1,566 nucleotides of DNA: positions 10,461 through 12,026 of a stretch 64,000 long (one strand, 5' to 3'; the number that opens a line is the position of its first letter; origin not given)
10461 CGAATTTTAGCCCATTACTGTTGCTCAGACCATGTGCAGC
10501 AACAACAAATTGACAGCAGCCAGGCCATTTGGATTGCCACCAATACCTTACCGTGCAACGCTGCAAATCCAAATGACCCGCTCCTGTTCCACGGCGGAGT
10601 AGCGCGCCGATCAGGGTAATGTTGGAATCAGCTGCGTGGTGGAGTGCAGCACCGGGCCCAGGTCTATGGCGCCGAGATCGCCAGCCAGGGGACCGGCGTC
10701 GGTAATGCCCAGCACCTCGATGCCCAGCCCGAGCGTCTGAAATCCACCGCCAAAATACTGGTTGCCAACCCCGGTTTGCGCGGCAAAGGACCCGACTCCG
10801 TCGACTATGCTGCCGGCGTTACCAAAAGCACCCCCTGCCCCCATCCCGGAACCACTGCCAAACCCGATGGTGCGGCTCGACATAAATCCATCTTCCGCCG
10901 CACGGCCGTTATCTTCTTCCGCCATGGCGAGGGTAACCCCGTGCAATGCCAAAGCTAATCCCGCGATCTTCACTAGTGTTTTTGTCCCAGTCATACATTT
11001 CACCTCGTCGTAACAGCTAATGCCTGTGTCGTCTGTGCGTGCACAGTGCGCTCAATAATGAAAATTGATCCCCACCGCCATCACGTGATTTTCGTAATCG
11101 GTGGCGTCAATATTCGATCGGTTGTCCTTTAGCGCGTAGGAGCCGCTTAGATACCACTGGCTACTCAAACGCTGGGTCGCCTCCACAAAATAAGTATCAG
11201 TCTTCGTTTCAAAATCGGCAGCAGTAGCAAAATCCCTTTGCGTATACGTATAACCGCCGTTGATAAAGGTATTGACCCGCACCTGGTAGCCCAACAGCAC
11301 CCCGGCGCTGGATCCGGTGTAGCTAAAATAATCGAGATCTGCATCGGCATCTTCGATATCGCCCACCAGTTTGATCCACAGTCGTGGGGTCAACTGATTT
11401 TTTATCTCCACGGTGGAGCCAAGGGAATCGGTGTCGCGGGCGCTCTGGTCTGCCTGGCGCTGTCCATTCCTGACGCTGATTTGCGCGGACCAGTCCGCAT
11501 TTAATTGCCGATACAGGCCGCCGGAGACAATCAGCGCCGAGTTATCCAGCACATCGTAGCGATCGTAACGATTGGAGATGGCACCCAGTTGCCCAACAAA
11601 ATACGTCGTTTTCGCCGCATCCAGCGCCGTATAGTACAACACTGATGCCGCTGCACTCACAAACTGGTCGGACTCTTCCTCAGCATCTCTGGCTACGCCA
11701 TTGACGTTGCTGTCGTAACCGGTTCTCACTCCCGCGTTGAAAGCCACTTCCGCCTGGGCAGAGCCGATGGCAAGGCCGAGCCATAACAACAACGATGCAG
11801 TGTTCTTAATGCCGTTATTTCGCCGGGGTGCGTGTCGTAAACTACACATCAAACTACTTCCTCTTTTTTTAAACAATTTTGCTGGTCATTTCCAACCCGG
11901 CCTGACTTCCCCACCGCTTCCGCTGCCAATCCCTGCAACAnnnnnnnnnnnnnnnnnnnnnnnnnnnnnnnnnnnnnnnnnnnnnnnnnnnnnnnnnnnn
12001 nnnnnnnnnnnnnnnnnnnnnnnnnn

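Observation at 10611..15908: Uncharacterised ECF-sigma envelope module: sigma/anti-sigma plus five exported proteins of no recognisable family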

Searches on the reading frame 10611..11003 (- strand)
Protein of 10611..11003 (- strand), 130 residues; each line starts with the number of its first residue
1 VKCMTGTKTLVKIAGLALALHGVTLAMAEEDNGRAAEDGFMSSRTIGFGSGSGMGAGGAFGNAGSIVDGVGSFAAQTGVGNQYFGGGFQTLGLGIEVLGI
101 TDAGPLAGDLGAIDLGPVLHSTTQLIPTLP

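Call 3: search_protein_families(library=pfam, proteins=[window:10611-11003:-], max_evalue=1)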
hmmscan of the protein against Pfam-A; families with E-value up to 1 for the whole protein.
window:10611-11003:- (130 aa): 1 family
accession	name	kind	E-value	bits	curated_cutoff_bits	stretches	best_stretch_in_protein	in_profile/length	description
PF16208.10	Keratin_2_head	-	0.76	10.3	28.2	1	37-94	72-128/161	Keratin type II head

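Call 4: search_protein_families(library=ncbifam, proteins=[window:10611-11003:-], max_evalue=1)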
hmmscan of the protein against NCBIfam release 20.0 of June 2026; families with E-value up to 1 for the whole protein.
window:10611-11003:- (130 aa): 0 families

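Call 82: search_protein_families(library=padloc, proteins=[window:10611-11003:-], max_evalue=0.01)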
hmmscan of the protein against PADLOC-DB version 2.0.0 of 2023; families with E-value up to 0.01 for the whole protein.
window:10611-11003:- (130 aa): 0 families

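Call 83: search_protein_families(library=phrogs, proteins=[window:10611-11003:-], max_evalue=0.01)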
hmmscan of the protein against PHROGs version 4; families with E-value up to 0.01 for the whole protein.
window:10611-11003:- (130 aa): 0 families

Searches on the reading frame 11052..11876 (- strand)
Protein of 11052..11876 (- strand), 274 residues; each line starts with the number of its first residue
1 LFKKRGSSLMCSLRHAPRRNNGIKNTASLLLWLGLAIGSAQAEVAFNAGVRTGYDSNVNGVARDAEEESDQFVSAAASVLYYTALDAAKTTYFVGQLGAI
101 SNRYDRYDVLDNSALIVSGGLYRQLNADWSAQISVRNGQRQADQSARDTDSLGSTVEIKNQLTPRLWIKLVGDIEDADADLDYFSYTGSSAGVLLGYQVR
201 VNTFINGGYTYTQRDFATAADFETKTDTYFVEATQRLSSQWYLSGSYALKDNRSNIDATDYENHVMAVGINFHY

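Call 3: search_protein_families(library=pfam, proteins=[window:11052-11876:-], max_evalue=1)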
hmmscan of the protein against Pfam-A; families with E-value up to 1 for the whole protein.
window:11052-11876:- (274 aa): 2 families
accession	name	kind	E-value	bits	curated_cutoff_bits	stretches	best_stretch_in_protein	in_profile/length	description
PF10082.15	BBP2_2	-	0.00016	21.1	23.7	1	190-272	295-376/378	Putative beta-barrel porin 2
PF06577.17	EipA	-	0.11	12.8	30.8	1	42-138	46-137/160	Envelope integrity protein A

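Call 4: search_protein_families(library=ncbifam, proteins=[window:11052-11876:-], max_evalue=1)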
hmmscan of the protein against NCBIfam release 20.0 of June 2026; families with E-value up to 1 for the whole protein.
window:11052-11876:- (274 aa): 1 family
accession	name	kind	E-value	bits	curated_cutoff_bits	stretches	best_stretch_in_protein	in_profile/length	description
TIGR03016.1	pepcterm_hypo_1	hypoth_equivalog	0.0012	17.9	90.85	1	188-271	391-474/477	TIGR03016 family PEP-CTERM system-associated outer membrane protein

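Call 18: find_homologous_proteins(query=window:11052-11876:-, max_evalue=0.001)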
Query window:11052-11876:- (274 aa): 12 proteins with E <= 0.001 among 3152 candidates.
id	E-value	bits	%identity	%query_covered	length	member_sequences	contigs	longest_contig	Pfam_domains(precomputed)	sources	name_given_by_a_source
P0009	8.4e-163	558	96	97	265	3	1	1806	PF10082.16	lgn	-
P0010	3.9e-148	510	87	97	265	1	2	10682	-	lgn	-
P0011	3.3e-141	487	83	97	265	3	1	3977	PF10082.16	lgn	-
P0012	1.3e-139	482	81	97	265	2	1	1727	-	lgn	-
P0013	1.7e-139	482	81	97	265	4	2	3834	-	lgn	-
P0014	2.5e-127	442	75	97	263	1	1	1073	-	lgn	-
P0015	1.9e-72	262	51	86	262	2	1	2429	PF11059.15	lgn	-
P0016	7.7e-67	244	48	86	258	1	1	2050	-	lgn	-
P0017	2.2e-66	242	45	95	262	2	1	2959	-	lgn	-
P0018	1.8e-65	239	50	86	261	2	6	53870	-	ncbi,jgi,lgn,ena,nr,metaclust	ncbi:MAG: hypothetical protein A3I66_23375 [Burkholderiales bacterium RIFCSPLOWO2_02_FULL_57_36]|nr:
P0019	2.9e-63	232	47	88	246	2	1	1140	-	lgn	-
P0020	1.5e-58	217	44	88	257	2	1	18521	-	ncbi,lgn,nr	ncbi:MAG: hypothetical protein JWP36_1839 [Paucimonas sp.]|nr:hypothetical protein [Paucimonas sp.]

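Call 32: predict_structure(alignment_id=A2)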
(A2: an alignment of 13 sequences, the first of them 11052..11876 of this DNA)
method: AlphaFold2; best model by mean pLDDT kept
length: 274 residues; sequences in the alignment: 13
mean_pLDDT: 86.1   pTM: 0.76
mean pLDDT of the five models: 86.1, 84.6, 84.1, 83.7, 83.3
residues with pLDDT >= 90: 194; 70-90: 40; 50-70: 6; < 50: 34
segments of 3 or more residues with pLDDT < 50: 1-26, 34-39
pLDDT, mean of each block of 10 residues (from residue 1): 31 33 47 50 91 94 86 97 93 96 94 96 97 96 87 97 97 94 90 97 96 88 93 97 98 89 97 95
secondary structure, 60 per line:
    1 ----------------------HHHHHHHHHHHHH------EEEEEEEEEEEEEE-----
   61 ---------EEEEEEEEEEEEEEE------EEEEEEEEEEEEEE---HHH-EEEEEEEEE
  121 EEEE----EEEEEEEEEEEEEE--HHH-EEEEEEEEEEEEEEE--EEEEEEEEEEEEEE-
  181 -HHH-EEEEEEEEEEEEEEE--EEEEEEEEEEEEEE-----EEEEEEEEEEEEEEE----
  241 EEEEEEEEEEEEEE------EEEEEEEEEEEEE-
elements in order: H23-35 E42-55 E70-84 E91-104 E112-124 E129-142 E149-163 E166-179 E186-200 E203-216 E222-236 E241-254 E261-273

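Call 35: fold_search(model_id=the predicted structure, library=pdb)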
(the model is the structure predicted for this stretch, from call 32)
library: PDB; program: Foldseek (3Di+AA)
matches with E <= 10: 878; with E <= 0.001: 304
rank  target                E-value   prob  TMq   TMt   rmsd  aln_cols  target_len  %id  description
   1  2x9k                  8.6e-09  1.00  0.48  0.47  11.0       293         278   12  Structure of a E.coli porin (released 2011-01-26)
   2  6ehe                  1.2e-08  1.00  0.38  0.35  12.9       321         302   12  OmpTdeltaL8 (loop L8 deletion mutant of OmpT), an outer membrane protein of Vibrio cholerae (released 2018-04-25)
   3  1uyn                  1.7e-08  1.00  0.38  0.38  10.8       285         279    9  Translocator domain of autotransporter NalP from Neisseria meningitidis (released 2004-03-18)
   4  6ehf                  2.2e-08  1.00  0.43  0.38  11.2       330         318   11  OmpT (in-vitro folded), an outer membrane protein Vibrio cholerae (trimer form) (released 2018-04-25)
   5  9a32_MODEL_1_A        2.5e-08  1.00  0.44  0.35  15.1       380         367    8  Model of E. coli OmpC by in-cell photo-crosslinking MS and deep learning (released 2023-02-24)
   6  6ehd                  2.6e-08  1.00  0.42  0.37  11.2       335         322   12  OmpT (in-vitro folded), an outer membrane protein of Vibrio cholerae (released 2018-04-25)
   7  2qom_A                2.9e-08  1.00  0.45  0.46   7.8       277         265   14  The crystal structure of the E.coli EspP autotransporter Beta-domain. (released 2007-11-13)
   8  3kvn_X                3.1e-08  1.00  0.50  0.25   9.4       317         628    9  Crystal structure of the full-length autotransporter EstA from Pseudomonas aeruginosa (released 2010-01-26)
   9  2wvp                  4.1e-08  1.00  0.53  0.55  12.4       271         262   10  Synthetically modified OmpG (released 2010-07-14)
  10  3kvn_A                4.6e-08  1.00  0.51  0.26   9.4       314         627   10  Crystal structure of the full-length autotransporter EstA from Pseudomonas aeruginosa (released 2010-01-26)
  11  8jto                  5.4e-08  1.00  0.45  0.37  13.4       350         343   10  Outer membrane porin of Burkholderia pseudomallei (BpsOmp38) in complex with ceftazidime (released 2024-06-26)
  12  2f1c                  6.4e-08  1.00  0.43  0.46  11.5       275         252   12  Crystal structure of the monomeric porin OmpG (released 2006-06-27)
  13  3a2s_X                7.2e-08  1.00  0.47  0.39   9.5       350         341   10  Crystal Structure of outer membrane protein PorB from Neisseria meningitidis in complex with sucrose (released 2010-04-07)
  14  2iwv_A                8.5e-08  1.00  0.59  0.59  11.6       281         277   11  Structure of the monomeric outer membrane porin OmpG in the open and closed conformation (released 2006-08-14)
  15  5mdo_A                9.5e-08  1.00  0.39  0.32  14.7       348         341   10  Crystal structure of in vitro folded Chitoporin VhChip from Vibrio harveyi (crystal form I) (released 2017-12-20)
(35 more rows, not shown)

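Call 82: search_protein_families(library=padloc, proteins=[window:11052-11876:-], max_evalue=0.01)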
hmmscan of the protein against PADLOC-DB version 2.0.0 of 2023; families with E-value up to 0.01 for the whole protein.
window:11052-11876:- (274 aa): 0 families

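Call 83: search_protein_families(library=phrogs, proteins=[window:11052-11876:-], max_evalue=0.01)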
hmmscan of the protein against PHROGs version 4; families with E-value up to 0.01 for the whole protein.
window:11052-11876:- (274 aa): 0 families
